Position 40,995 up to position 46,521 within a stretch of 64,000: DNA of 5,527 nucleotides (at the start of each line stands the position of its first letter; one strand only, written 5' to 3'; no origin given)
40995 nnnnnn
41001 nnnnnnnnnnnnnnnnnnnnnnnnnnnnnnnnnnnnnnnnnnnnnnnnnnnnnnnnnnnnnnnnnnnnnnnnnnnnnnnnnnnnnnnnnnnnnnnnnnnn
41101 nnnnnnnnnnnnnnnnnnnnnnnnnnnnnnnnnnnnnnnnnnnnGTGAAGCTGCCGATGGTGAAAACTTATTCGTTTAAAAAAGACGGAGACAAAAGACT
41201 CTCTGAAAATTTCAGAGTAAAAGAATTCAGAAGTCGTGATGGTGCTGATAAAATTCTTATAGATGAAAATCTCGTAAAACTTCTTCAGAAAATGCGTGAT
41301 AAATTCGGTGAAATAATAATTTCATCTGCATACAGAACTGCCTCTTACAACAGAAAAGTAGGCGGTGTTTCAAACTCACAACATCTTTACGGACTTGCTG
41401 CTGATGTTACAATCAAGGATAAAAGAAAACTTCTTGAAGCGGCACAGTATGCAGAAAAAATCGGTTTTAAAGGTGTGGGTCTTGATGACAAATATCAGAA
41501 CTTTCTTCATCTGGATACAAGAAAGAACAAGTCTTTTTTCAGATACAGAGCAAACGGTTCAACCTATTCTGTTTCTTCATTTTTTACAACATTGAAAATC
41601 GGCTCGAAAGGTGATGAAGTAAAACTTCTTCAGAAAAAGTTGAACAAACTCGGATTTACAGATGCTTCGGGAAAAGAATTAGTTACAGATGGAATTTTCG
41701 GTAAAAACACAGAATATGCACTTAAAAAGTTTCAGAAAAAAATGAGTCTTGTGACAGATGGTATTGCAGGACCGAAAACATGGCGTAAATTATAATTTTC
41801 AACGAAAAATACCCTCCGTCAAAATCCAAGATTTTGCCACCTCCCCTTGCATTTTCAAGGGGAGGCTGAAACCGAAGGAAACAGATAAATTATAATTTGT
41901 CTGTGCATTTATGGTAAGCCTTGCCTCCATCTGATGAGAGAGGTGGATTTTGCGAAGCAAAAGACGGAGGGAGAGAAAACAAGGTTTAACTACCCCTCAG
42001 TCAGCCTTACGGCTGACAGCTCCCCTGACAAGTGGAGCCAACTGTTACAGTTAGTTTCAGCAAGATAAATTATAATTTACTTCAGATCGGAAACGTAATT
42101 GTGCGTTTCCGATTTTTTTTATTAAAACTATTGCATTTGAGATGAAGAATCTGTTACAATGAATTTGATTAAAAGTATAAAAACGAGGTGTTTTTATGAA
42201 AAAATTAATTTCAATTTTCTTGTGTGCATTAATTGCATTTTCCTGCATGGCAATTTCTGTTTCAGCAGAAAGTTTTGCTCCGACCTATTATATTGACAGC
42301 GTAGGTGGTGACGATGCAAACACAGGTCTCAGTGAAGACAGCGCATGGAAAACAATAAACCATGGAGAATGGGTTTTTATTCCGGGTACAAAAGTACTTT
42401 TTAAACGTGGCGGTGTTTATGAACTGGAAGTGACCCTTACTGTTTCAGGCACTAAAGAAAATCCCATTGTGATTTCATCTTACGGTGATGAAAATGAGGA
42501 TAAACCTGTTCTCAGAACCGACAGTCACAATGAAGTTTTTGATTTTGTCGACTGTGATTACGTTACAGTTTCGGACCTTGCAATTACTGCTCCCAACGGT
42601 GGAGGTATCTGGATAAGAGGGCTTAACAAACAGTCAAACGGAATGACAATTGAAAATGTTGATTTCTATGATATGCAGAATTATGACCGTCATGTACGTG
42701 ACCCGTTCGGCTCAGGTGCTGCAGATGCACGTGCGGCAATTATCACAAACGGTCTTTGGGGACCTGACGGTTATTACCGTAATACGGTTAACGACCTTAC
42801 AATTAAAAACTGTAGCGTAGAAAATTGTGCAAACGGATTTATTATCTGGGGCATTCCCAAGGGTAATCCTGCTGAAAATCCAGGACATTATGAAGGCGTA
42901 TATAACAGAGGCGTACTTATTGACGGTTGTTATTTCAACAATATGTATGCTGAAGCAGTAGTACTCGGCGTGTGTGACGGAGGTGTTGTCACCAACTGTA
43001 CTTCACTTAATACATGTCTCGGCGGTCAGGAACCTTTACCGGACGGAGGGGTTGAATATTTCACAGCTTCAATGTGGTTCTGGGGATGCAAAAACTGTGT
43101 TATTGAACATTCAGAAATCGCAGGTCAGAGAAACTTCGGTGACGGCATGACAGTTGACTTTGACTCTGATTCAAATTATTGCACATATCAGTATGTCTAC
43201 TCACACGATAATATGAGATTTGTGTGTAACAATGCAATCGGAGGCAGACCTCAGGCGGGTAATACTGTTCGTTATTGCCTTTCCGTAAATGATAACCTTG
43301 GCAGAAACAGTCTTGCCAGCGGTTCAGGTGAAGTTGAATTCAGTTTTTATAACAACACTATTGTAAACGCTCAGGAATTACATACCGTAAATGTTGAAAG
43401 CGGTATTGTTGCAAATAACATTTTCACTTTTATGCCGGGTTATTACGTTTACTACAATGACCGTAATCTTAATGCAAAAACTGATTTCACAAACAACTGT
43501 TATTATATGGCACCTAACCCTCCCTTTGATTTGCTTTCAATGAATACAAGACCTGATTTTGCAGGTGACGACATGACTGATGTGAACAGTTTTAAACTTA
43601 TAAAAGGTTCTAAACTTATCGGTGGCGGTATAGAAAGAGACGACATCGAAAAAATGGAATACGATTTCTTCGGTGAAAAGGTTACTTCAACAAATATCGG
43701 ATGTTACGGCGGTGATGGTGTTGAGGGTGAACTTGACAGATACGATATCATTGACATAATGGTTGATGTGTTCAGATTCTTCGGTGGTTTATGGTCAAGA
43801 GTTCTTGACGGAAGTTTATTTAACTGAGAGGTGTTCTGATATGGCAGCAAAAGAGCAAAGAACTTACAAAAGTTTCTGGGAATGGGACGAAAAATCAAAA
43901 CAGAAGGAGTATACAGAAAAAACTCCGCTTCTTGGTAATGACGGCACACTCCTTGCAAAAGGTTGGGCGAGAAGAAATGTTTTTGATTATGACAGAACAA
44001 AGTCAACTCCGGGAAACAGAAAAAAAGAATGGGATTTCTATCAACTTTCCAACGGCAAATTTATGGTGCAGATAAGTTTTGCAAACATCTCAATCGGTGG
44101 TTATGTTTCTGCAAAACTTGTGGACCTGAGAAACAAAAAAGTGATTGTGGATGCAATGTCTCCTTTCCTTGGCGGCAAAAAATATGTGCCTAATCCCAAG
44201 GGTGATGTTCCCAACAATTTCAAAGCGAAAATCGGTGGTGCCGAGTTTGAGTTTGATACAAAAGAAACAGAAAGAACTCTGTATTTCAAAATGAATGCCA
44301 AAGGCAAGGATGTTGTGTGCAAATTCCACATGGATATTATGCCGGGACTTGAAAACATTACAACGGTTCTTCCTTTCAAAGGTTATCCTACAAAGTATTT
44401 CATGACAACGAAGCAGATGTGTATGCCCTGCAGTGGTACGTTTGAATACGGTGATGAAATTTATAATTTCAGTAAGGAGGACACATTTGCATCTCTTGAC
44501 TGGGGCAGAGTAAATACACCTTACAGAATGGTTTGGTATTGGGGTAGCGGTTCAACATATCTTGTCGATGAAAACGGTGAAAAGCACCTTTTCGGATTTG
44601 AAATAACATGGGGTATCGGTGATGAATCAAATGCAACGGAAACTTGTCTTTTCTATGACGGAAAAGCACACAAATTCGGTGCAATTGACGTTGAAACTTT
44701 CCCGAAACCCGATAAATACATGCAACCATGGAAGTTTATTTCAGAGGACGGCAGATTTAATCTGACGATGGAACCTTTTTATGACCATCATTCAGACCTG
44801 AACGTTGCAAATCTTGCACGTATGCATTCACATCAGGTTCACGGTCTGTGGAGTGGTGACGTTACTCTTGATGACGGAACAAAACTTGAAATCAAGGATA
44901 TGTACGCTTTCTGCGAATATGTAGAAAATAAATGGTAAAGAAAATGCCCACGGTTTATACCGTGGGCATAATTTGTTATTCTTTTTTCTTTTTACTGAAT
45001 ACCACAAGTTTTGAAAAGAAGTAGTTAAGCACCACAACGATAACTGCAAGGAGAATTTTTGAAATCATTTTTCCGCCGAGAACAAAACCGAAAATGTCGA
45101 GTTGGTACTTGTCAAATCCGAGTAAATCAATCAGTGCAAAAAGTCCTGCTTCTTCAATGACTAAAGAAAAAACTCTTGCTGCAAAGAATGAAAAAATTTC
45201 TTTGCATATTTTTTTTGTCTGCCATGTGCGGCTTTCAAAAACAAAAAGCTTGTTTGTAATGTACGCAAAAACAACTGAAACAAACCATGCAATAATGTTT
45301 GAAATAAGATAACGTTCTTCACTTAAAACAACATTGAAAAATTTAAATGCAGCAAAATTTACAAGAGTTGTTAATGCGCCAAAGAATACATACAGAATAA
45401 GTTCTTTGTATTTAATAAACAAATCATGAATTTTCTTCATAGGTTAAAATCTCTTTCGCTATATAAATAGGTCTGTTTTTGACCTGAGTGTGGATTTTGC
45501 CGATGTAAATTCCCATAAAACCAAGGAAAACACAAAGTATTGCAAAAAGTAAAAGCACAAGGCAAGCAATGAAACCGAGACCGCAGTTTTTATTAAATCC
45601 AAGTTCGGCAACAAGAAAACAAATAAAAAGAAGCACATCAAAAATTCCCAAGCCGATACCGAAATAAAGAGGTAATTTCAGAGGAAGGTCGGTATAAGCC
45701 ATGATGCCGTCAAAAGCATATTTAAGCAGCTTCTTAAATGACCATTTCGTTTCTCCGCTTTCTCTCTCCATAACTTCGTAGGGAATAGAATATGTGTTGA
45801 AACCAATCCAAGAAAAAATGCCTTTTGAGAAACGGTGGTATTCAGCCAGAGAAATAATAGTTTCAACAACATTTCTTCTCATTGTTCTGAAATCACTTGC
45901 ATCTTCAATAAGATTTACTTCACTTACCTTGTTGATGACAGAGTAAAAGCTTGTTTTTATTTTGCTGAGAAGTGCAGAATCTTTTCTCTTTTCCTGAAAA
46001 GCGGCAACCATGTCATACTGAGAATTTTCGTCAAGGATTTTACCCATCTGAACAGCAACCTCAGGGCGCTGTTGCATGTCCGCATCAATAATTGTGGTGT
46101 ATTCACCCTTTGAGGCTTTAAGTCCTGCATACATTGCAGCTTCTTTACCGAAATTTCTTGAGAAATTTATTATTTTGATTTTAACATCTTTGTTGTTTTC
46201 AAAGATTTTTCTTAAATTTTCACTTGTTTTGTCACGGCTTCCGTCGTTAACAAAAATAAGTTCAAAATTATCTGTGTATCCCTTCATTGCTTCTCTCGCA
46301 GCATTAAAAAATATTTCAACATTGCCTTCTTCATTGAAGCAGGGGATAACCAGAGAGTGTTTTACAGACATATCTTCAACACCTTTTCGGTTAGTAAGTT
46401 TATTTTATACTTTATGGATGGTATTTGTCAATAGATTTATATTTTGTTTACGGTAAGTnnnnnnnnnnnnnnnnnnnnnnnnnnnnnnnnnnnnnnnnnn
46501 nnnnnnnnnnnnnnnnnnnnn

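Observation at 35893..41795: LexA-box-fronted orphan phage module: regulators, receptor-binding-like proteins and a lysis cassette with no virion genes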

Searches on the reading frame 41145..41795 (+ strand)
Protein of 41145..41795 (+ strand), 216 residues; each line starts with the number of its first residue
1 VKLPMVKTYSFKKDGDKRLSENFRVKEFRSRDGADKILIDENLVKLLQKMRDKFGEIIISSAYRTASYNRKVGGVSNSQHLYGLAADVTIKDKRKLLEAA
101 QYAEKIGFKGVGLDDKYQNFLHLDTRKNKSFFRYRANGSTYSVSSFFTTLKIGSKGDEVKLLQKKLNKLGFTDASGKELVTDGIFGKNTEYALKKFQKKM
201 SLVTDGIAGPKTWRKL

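Call 3: search_protein_families(library=pfam, proteins=[window:41145-41795:+], max_evalue=0.1)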
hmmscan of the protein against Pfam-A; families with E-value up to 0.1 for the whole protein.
window:41145-41795:+ (216 aa): 6 families
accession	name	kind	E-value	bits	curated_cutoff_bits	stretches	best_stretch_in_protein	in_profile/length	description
PF08291.16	Peptidase_M15_3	-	1.6e-21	76.9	23.2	1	25-124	10-108/108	Peptidase M15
PF01471.23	PG_binding_1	-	4.1e-18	65.7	23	1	156-216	2-57/57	Putative peptidoglycan binding domain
PF05951.18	Peptidase_M15_2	-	1.9e-06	28.1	27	1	10-126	29-148/153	Bacterial protein of unknown function (DUF882)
PF09374.15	PG_binding_3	-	0.035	14.7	24.6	0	159-194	3-32/76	Predicted Peptidoglycan domain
PF08823.16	PG_binding_2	-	0.056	14.2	21.1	0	154-197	13-51/74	Putative peptidoglycan binding domain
PF13539.11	Peptidase_M15_4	-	0.077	14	25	0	76-93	5-22/70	D-alanyl-D-alanine carboxypeptidase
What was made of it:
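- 41145..41795 (+): g9: endolysin, Peptidase_M15_3 plus PG_binding_1 (the real start may be the ATG at 41157). Pfam 76.9 and 65.7 bits (call 3).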

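Call 4: search_protein_families(library=phrogs, proteins=[window:41145-41795:+], max_evalue=0.01)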
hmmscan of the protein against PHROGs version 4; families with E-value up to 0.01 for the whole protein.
window:41145-41795:+ (216 aa): 15 families
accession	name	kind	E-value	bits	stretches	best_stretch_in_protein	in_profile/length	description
phrog_894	-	lysis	1.8e-37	130.2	1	8-143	35-182/389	endolysin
phrog_2649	-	lysis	8.5e-29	102.2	1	46-216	24-235/261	endolysin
phrog_1224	-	head and packaging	2.6e-17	64.2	1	148-216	2-64/438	endolysin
phrog_1493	-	lysis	5.2e-17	63.1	1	111-216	200-305/394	endolysin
phrog_17373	-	other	9.2e-13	49.4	1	22-131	21-128/224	peptidase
phrog_25247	-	other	1.6e-09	38.4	1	44-135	425-513/520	peptidase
phrog_1512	-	lysis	2e-09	38.9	1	148-215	175-241/314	endolysin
phrog_17214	-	lysis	2.2e-08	35.1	1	149-216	244-312/322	endolysin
phrog_23452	-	unknown function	6.1e-08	33.9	1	148-215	53-120/135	-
phrog_6707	-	lysis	1.6e-07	31.5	1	154-213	183-239/311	endolysin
phrog_28234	-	lysis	1.2e-06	28.8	1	27-88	258-324/372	endolysin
phrog_16428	-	lysis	1.2e-06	28.6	1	156-212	460-514/520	endolysin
phrog_880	-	lysis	0.00015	22.3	1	152-216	369-431/435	endolysin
phrog_6219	-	lysis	0.00033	21.3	1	155-215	249-306/326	endolysin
phrog_9589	-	lysis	0.00091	20.2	1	148-209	201-264/281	endolysin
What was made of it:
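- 41145..41795 (+): PHROG endolysin, E 2e-37 (call 4).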

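Call 83: search_protein_families(library=padloc, proteins=[window:41145-41795:+], max_evalue=0.001)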
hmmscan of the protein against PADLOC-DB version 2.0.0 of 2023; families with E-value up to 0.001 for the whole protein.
window:41145-41795:+ (216 aa): 0 families

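Call 84: search_protein_families(library=ncbifam, proteins=[window:41145-41795:+], max_evalue=0.01)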
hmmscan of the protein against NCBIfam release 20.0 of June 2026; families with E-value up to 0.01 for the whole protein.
window:41145-41795:+ (216 aa): 6 families
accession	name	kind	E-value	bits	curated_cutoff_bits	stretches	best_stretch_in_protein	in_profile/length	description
TIGR02869.1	spore_SleB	equivalog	1.9e-13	50.8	236.5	1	149-216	6-68/201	spore cortex-lytic enzyme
NF053624.1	PtglEndpepMepK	equivalog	6.1e-07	29.5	185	1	38-128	77-173/176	peptidoglycan L,D-endopeptidase MepK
NF052335.1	PdgHdaseHSB129560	equivalog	6.4e-07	29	500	1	172-215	284-327/330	peptidoglycan hydrolase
NF052336.1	PdgHdaseHSB100310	equivalog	6.4e-07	29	500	1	174-216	203-246/316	peptidoglycan hydrolase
NF052377.1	lmo1851_S41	exception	0.00015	20.6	725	1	148-212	382-441/468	lmo1851 family serine protease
NF038080.1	PG_bind_siph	domain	0.0042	17.4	55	1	151-216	8-74/76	peptidoglycan-binding protein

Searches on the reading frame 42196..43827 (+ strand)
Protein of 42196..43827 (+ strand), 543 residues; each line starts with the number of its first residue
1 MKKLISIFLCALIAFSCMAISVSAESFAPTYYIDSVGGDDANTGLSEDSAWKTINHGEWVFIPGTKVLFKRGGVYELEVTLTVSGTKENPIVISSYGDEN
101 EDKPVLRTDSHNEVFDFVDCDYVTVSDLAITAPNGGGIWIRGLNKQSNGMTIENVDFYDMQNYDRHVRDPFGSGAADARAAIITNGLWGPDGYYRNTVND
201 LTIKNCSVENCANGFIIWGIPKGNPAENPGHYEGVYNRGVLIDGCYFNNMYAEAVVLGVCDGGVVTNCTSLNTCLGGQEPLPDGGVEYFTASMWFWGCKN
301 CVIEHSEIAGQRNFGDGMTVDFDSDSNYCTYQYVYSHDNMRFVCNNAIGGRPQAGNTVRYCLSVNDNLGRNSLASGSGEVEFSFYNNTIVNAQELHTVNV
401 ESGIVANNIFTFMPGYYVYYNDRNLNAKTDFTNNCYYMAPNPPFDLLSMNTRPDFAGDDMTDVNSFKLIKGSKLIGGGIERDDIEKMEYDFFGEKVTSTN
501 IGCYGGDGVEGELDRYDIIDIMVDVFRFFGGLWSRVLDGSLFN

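Call 6: search_protein_families(library=pfam, proteins=[window:42196-43827:+], max_evalue=0.001)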
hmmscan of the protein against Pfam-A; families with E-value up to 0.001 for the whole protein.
window:42196-43827:+ (543 aa): 0 families

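Call 51: find_related_loci(query=window:42196-43827:+, collection=metagenome_contigs, flank=10000)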
Query window:42196-43827:+ (543 aa) in metagenome_contigs; peptide patterns used: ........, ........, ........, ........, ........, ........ (x = any residue, [..] = any of these).
17 stretches matched a pattern; 1 encode a relative of the query (tblastn E <= 1e-3); 1 distinct loci.
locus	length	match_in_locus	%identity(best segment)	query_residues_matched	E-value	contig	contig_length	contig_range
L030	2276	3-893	80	249-542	7e-178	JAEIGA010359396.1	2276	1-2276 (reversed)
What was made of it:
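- Tried and rejected: Metagenome scan with the adjacent beta-helix host gene, to look for 'empty sites': only one 2.3-kb fragment, uninformative (call 51).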

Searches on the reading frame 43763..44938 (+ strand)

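Call 7: search_protein_families(library=pfam, proteins=[window:43763-44938:+], max_evalue=0.001)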
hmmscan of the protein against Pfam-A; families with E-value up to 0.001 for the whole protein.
window:43763-44938:+ (391 aa): 1 family
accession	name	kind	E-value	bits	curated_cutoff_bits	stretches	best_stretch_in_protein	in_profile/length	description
PF10974.15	DUF2804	-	2e-90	303.8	26.9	1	47-391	1-339/339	Domain of unknown function (DUF2804)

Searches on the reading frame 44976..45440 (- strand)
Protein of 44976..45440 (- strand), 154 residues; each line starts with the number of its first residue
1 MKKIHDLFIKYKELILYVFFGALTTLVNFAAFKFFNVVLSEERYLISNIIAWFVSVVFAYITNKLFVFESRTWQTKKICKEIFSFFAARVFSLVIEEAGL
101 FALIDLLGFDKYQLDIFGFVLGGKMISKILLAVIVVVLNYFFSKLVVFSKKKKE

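Call 7: search_protein_families(library=pfam, proteins=[window:44976-45440:-], max_evalue=0.001)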
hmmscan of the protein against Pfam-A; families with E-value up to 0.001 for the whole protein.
window:44976-45440:- (154 aa): 1 family
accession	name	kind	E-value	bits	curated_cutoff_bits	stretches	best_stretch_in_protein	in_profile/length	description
PF04138.20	GtrA_DPMS_TM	-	2.5e-18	66.8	26.1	1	17-148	2-117/117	GtrA/DPMS, transmembrane domain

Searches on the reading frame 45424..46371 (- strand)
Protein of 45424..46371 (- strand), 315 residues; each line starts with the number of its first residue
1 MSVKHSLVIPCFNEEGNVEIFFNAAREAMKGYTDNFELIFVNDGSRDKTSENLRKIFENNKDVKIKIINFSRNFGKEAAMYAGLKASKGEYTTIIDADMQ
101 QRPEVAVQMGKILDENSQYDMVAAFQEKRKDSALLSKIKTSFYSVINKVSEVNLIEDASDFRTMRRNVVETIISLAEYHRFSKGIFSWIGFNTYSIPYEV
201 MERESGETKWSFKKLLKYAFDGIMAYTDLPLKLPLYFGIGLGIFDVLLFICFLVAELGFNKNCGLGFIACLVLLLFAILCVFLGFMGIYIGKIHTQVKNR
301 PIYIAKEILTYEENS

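Call 7: search_protein_families(library=pfam, proteins=[window:45424-46371:-], max_evalue=0.001)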
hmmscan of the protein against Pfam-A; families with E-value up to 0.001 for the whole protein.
window:45424-46371:- (315 aa): 3 families
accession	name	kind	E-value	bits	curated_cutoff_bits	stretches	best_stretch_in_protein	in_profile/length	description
PF00535.33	Glycos_transf_2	-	2.3e-25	89.9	23.3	1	6-171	1-166/168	Glycosyl transferase family 2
PF10111.15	Glyco_tranf_2_2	-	7.6e-09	35.9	27.3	1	6-112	1-105/276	Glycosyltransferase like family 2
PF13641.12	Glyco_tranf_2_3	-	3.5e-08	34.2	27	1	6-140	4-137/230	Glycosyltransferase like family 2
